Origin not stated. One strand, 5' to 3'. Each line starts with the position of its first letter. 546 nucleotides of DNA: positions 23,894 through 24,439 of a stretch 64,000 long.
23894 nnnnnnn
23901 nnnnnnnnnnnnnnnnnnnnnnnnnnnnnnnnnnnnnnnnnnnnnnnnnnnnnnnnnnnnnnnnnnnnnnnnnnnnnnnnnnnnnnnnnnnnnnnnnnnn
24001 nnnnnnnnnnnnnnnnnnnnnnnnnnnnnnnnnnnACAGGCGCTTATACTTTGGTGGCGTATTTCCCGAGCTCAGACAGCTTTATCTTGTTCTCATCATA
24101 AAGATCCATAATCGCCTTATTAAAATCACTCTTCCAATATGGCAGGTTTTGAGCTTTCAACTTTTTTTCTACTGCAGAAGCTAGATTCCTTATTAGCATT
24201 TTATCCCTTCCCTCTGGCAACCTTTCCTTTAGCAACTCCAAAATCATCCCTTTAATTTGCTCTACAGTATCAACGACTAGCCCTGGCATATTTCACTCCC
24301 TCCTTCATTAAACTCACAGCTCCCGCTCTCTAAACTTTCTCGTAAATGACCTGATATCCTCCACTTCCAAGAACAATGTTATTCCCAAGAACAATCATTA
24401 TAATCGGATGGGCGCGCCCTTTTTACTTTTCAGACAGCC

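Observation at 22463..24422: dGTPase-family HD hydrolase plus an 81-aa partner inserted between fliF and fliG of a conserved flagellar operon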

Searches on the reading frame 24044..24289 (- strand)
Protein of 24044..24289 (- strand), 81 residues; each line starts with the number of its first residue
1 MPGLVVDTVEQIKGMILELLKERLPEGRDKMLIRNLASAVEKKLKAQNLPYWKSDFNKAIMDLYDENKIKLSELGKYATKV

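Call 3: search_protein_families(library=pfam, proteins=[window:24044-24289:-], max_evalue=0.01)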
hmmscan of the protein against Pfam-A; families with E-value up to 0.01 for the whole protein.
window:24044-24289:- (81 aa): 1 family
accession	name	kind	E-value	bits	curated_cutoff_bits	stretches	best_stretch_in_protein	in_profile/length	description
PF23191.1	WH_MCM3_C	-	0.0032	18.1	27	1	10-73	9-71/77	MCM3-like, winged helix domain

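Call 5: search_protein_families(library=ncbifam, proteins=[window:24044-24289:-], max_evalue=0.1)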
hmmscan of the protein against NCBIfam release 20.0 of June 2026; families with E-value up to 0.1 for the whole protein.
window:24044-24289:- (81 aa): 0 families

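Call 6: search_protein_families(library=padloc, proteins=[window:24044-24289:-], max_evalue=0.1)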
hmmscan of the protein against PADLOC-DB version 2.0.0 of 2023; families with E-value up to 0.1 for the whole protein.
window:24044-24289:- (81 aa): 0 families

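Call 8: find_homologous_proteins(query=window:24044-24289:-, max_evalue=0.01)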
Query window:24044-24289:- (81 aa): 7 proteins with E <= 0.01 among 9 candidates.
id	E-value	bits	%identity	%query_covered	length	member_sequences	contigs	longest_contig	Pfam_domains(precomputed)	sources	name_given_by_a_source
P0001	1.6e-44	166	100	100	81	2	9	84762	-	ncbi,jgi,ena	jgi:hypothetical protein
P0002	1.4e-30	122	81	100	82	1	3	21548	-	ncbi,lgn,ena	-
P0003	1.0e-20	91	87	64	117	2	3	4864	-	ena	-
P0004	3.6e-17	80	87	57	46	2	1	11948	-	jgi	jgi:hypothetical protein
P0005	2.4e-15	74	57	91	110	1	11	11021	-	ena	-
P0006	4.0e-15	73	57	91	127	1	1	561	-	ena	-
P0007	1.5e-14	71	75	64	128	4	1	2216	-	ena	-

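Call 12: find_encoding_contigs(protein=P0005, flank=8000, max_places=4)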
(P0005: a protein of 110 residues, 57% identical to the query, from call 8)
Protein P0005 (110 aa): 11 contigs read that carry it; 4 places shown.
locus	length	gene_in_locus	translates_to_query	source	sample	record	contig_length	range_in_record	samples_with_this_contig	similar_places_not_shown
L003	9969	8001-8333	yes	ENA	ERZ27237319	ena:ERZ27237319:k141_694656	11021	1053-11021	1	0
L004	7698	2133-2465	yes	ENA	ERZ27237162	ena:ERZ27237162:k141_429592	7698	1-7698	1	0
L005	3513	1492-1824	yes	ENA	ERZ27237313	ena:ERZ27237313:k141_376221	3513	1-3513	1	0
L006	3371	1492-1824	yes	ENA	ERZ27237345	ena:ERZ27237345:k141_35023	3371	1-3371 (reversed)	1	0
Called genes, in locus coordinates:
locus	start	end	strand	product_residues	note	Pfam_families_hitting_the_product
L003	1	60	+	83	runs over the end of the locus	-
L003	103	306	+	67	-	-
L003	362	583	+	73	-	-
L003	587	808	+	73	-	-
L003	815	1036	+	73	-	-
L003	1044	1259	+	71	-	-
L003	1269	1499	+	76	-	-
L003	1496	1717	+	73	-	-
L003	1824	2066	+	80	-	-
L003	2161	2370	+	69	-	-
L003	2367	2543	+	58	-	-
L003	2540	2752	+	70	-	-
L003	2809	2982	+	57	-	-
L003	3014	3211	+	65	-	-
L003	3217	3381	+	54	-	-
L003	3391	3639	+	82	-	-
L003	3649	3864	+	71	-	-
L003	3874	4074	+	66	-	-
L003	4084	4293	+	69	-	-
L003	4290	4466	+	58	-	-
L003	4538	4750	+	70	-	-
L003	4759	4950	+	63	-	-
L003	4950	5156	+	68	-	-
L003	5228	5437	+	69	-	-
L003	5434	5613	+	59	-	-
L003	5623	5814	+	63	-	-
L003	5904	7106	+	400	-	PF01385:OrfB_IS605, PF07282:Cas12f1-like_TNB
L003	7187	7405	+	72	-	-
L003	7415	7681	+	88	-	-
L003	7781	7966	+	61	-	-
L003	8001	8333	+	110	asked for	-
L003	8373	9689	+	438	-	PF22421:SYY_C-terminal (faint), PF00579:tRNA-synt_1b, PF01479:S4 (weak)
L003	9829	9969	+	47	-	?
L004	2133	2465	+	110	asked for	-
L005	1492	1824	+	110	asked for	-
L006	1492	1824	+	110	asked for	-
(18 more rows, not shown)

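Call 24: find_encoding_contigs(protein=P0137, flank=4500, max_places=10)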
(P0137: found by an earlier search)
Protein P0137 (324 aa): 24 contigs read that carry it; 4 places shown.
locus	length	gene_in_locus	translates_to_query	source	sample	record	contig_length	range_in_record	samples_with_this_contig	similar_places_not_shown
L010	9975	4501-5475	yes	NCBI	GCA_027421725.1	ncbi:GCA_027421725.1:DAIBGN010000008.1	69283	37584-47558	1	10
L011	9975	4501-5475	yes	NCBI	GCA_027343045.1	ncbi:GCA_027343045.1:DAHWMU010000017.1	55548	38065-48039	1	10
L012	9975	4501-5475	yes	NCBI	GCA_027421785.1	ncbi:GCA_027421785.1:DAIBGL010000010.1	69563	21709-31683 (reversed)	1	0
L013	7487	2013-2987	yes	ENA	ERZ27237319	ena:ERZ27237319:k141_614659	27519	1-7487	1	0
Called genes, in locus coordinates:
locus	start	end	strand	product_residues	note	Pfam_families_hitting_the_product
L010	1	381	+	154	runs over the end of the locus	PF00460:Flg_bb_rod (weak), PF06429:Flg_bbr_C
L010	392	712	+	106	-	PF02049:FliE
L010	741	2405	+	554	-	PF01514:YscJ_FliF, PF08345:YscJ_FliF_C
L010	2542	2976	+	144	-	-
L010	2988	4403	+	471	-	PF01966:HD, PF13286:HD_assoc (weak)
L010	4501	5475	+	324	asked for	PF03448:MgtE_N (faint), PF14841:FliG_M (weak), PF14842:FliG_N, PF14841:FliG_M, PF14842:FliG_N (weak), PF01706:FliG_C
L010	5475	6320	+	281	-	PF28068:Scy (weak), PF02108:FliH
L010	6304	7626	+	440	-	PF02874:ATP-synt_ab_N, PF00006:ATP-synt_ab, PF18269:T3SS_ATPase_C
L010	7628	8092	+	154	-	PF02050:FliJ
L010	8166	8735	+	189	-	PF13406:SLT_2 (faint), PF01464:SLT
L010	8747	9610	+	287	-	PF02120:Flg_hook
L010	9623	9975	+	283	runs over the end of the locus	-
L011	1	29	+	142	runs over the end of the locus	PF00460:Flg_bb_rod (weak)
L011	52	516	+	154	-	PF00460:Flg_bb_rod (weak), PF06429:Flg_bbr_C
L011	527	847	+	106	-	PF02049:FliE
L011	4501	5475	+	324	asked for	PF03448:MgtE_N (faint), PF14841:FliG_M (weak), PF14842:FliG_N, PF14841:FliG_M, PF14842:FliG_N (weak), PF01706:FliG_C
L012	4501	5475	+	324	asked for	PF03448:MgtE_N (faint), PF14841:FliG_M (weak), PF14842:FliG_N, PF14841:FliG_M, PF14842:FliG_N (weak), PF01706:FliG_C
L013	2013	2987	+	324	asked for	PF03448:MgtE_N (faint), PF14841:FliG_M (weak), PF14842:FliG_N, PF14841:FliG_M, PF14842:FliG_N (weak), PF01706:FliG_C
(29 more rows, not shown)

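Call 25: search_protein_representatives(alignment_id=A1)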
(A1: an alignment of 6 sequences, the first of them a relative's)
Query: 6 sequences, 107 profile positions. Proteins with E-value up to 0.001 (for the whole library): 3; up to 1e-10: 3; up to 1e-30: 2. The best 3 are listed.
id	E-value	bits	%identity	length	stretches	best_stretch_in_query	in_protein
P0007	6.4e-51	187.2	-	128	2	30-107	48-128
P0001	1.2e-37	144.6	-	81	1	26-107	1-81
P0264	1.4e-17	80.0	-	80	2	53-107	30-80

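Call 34: search_solved_structures(query=A1, max_evalue=10)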
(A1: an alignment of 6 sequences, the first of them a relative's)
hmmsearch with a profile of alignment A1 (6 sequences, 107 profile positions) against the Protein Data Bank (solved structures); distinct sequences matched with E-value up to 10: 4.
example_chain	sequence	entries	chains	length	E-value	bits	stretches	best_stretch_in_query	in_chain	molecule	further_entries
4ham_A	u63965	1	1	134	0.035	17.6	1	31-67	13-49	Lmo2241 protein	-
2yy5_A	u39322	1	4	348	0.47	13.9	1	52-101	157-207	Tryptophanyl-tRNA synthetase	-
7fax_A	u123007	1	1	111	0.89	13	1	12-89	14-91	TbLW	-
8qaf_A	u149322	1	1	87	0.9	13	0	49-78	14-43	sc-apCC-8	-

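Call 37: predict_structure(alignment_id=A1)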
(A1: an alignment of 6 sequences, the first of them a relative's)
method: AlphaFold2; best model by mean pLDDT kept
length: 81 residues; sequences in the alignment: 6
mean_pLDDT: 66.1   pTM: 0.52
mean pLDDT of the five models: 66.1, 65.6, 64.3, 63.3, 62.8
residues with pLDDT >= 90: 0; 70-90: 43; 50-70: 20; < 50: 18
segments of 3 or more residues with pLDDT < 50: 1-3, 69-81
pLDDT, mean of each block of 10 residues (from residue 1): 58 78 57 72 81 78 63 45 36
secondary structure, 60 per line:
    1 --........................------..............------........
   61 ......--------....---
elements in order: H3-26 H33-46 H53-66 H75-78

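Call 40: fold_search(model_id=the predicted structure, library=pdb)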
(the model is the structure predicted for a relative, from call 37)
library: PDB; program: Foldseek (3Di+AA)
matches with E <= 10: 53; with E <= 0.001: 0
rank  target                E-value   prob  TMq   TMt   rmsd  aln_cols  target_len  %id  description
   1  6c48_A                1.1e+00  0.11  0.23  0.22  11.6        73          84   19  Crystal structure of B-Myb-LIN9-LIN52 complex (released 2018-09-19)
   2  3tdz_D                1.2e+00  0.96  0.67  0.72   1.3        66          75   18  N-terminal acetylation acts as an avidity enhancer within an interconnected multiprotein complex: Structure of a human (released 2011-10-12)
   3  6c48_D                1.2e+00  0.11  0.27  0.25  15.2        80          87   19  Crystal structure of B-Myb-LIN9-LIN52 complex (released 2018-09-19)
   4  9a40_A                1.7e+00  0.77  0.57  0.07   1.6        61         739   28  model of Cullin4 (released 2024-09-18)
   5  7jpp_A                2.0e+00  0.47  0.54  0.45   6.6        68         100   15  ORC-O2WH: Human Origin Recognition Complex (ORC) with dynamic/unresolved ORC1 AAA+ domain (released 2020-09-09)
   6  8b3i_e                2.8e+00  0.66  0.57  0.07   1.5        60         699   27  CRL4CSA-E2-Ub (state 2) (released 2023-09-27)
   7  3jui                  3.2e+00  0.21  0.50  0.27   4.5        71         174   11  Crystal Structure of the C-terminal Domain of Human Translation Initiation Factor eIF2B epsilon Subunit (released 2009-10-06)
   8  5ij7_S                3.2e+00  0.04  0.25  0.19   9.8        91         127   18  Structure of Hs/AcPRC2 in complex with a pyridone inhibitor (released 2016-05-04)
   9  7ctf_A                3.6e+00  0.41  0.54  0.44   2.9        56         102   18  Human origin recognition complex 1-5 State II (released 2021-01-06)
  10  5fi9_A                3.6e+00  0.12  0.39  0.09   5.4        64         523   12  Closed form of murine Acid Sphingomyelinase in complex with bisphosphonate inhibitor AbPA (released 2016-07-06)
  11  5ij7_T                3.6e+00  0.04  0.26  0.18   9.8        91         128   18  Structure of Hs/AcPRC2 in complex with a pyridone inhibitor (released 2016-05-04)
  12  5uj7_A                4.1e+00  0.18  0.49  0.14   6.0        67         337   13  Structure of the active form of human Origin Recognition Complex ATPase motor module, complex subunitS 1, 4, 5 (released 2017-02-08)
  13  5ujm_A                4.1e+00  0.18  0.49  0.14   6.0        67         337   13  Structure of the active form of human Origin Recognition Complex and its ATPase motor module (released 2017-02-08)
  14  7dns_B                4.1e+00  0.12  0.41  0.39   6.3        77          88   16  Crystal structure of domain-swapped dimer of H5_Fold-0 Elsa; de novo designed protein with an asymmetric all-alpha top (released 2021-07-28)
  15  9q1v_A                4.4e+00  0.15  0.40  0.45   4.6        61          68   10  Crystal Structure of de novo design FimH minibinder F7 complex (released 2025-09-17)
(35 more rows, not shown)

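Call 54: find_encoding_contigs(protein=P0004, flank=8000, max_places=2)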
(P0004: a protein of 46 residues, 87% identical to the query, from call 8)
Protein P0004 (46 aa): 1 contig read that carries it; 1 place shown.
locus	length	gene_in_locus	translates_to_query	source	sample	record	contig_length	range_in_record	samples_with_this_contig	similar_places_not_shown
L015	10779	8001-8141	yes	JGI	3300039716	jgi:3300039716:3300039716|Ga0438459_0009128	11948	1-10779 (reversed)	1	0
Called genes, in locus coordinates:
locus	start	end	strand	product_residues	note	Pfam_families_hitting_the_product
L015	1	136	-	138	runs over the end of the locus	-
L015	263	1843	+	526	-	PF05731:TROVE, PF25045:vWA_Ro60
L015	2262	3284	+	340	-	PF21189:PHA02142, PF09414:RNA_ligase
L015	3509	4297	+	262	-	PF01555:N6_N4_Mtase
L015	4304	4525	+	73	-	-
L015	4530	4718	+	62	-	-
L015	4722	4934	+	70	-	-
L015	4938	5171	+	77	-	-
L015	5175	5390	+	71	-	-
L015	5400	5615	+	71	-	-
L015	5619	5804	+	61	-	-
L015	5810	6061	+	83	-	-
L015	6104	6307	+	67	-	-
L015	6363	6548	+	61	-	-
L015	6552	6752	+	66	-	-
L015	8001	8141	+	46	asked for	-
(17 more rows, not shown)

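Call 67: search_protein_families(library=phrogs, proteins=[window:24044-24289:-, P0005, P0264, L003:362-583:+, L003:3391-3639:+, L003:7187-7405:+, L003:7415-7681:+], max_evalue=0.05)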
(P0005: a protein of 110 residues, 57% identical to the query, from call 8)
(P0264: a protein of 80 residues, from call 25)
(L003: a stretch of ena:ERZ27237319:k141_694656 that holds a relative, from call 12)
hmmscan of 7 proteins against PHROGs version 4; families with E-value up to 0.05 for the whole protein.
window:24044-24289:- (81 aa): 2 families
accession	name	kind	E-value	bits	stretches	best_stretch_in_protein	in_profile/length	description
phrog_19340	-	unknown function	0.00081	20.9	1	41-71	41-71/73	-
phrog_6717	-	unknown function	0.009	15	1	10-75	506-571/1040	-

P0005 (110 aa): 3 families
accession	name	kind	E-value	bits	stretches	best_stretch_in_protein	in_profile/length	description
phrog_19340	-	unknown function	0.00051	21.5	1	69-99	40-70/73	-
phrog_9673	-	unknown function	0.0028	18.9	1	57-104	23-68/87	-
phrog_13237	-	unknown function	0.014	16.4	1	39-96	32-90/136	-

P0264 (80 aa): 2 families
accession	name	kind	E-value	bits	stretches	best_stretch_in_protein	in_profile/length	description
phrog_17927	-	unknown function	0.045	14.7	1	9-61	92-144/172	-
phrog_23028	-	unknown function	0.046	14.8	1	2-42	2-39/56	-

L003:362-583:+ (73 aa): 0 families

L003:3391-3639:+ (82 aa): 0 families

L003:7187-7405:+ (72 aa): 0 families

L003:7415-7681:+ (88 aa): 1 family
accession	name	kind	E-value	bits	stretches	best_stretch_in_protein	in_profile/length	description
phrog_18261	-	unknown function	0.0067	17.4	1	16-60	29-75/79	-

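Call 68: search_protein_families(library=pfam, proteins=[P0005, P0264, P0003, L003:362-583:+, L003:3391-3639:+, L003:7187-7405:+, L003:7415-7681:+, L003:7781-7966:+], max_evalue=0.05)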
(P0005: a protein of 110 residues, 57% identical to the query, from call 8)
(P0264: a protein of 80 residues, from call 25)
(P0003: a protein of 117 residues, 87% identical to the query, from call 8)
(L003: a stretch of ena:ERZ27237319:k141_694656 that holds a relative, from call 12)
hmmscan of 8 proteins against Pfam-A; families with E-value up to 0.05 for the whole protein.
P0005 (110 aa): 1 family
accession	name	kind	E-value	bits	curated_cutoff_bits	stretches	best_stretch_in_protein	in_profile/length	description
PF09402.16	MSC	-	0.038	13.8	29.7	1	19-101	97-177/337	Man1-Src1p-C-terminal domain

P0264 (80 aa): 2 families
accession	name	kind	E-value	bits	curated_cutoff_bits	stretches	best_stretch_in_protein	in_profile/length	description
PF05178.17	Kri1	-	0.029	15.3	25.2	1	2-63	9-74/102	KRI1-like family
PF21128.4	MCM4_WHD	-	0.048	14.2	24.4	0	17-45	9-38/75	MCM4, winged helix domain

P0003 (117 aa): 3 families
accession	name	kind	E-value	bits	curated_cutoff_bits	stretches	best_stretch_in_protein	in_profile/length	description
PF10516.15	SHNi-TPR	-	0.005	16.8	21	0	52-64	21-33/38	SHNi-TPR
PF21128.4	MCM4_WHD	-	0.0078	16.7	24.4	1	47-111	6-68/75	MCM4, winged helix domain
PF06479.17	Ribonuc_2-5A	-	0.017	15.7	23.3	1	8-101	17-111/127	Ribonuclease 2-5A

L003:362-583:+ (73 aa): 1 family
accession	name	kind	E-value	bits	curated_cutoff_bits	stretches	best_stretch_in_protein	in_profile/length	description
PF18577.6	ASTN_2_hairpin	-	0.032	14.7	35.5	0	36-65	14-40/47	Astrotactin-2 C-terminal beta-hairpin domain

L003:3391-3639:+ (82 aa): 0 families

L003:7187-7405:+ (72 aa): 1 family
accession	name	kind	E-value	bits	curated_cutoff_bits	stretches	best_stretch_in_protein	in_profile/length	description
PF05271.16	Tobravirus_2B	-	0.039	14.3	22.5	1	11-53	5-47/117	Tobravirus 2B protein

L003:7415-7681:+ (88 aa): 0 families

L003:7781-7966:+ (61 aa): 0 families

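Call 76: find_related_loci(query=A1, collection=viral_contigs, flank=6000)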
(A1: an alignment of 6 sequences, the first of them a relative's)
Query A1 (81 aa) in viral_contigs; peptide patterns used: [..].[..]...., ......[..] (x = any residue, [..] = any of these).
128 stretches matched a pattern, but none encodes a relative of the query by tblastn (E <= 1e-3).

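Call 84: find_encoding_contigs(protein=P0141, flank=4000, max_places=10)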
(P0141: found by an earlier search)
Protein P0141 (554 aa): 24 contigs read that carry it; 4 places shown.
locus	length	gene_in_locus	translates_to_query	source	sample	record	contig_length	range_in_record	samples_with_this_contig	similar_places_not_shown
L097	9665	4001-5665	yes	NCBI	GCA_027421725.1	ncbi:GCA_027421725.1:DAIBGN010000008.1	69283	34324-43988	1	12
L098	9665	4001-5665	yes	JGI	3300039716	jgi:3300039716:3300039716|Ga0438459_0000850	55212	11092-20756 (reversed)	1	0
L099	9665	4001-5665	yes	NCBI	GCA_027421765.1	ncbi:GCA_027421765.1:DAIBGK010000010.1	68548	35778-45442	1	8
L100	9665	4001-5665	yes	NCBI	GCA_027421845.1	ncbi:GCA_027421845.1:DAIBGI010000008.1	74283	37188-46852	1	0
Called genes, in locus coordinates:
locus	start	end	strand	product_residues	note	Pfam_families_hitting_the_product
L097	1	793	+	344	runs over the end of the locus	PF02558:ApbA, PF08546:ApbA_C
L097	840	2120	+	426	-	PF22422:MGH1-like_GH, PF01204:Trehalase, PF03200:Glyco_hydro_63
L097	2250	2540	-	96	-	-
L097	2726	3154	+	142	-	PF00460:Flg_bb_rod (weak)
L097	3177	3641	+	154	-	PF00460:Flg_bb_rod (weak), PF06429:Flg_bbr_C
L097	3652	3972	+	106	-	PF02049:FliE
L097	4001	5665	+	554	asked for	PF01514:YscJ_FliF, PF08345:YscJ_FliF_C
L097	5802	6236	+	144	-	-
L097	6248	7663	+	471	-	PF01966:HD, PF13286:HD_assoc (weak)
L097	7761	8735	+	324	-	PF03448:MgtE_N (faint), PF14841:FliG_M (weak), PF14842:FliG_N, PF14841:FliG_M, PF14842:FliG_N (weak), PF01706:FliG_C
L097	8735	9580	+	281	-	PF28068:Scy (weak), PF02108:FliH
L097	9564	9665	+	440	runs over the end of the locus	PF02874:ATP-synt_ab_N, PF00006:ATP-synt_ab, PF18269:T3SS_ATPase_C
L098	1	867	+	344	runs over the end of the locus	PF02558:ApbA, PF08546:ApbA_C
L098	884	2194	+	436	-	PF22422:MGH1-like_GH, PF01204:Trehalase, PF03200:Glyco_hydro_63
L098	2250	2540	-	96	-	-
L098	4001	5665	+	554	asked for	PF01514:YscJ_FliF, PF08345:YscJ_FliF_C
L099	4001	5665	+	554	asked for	PF01514:YscJ_FliF, PF08345:YscJ_FliF_C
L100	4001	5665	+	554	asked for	PF01514:YscJ_FliF, PF08345:YscJ_FliF_C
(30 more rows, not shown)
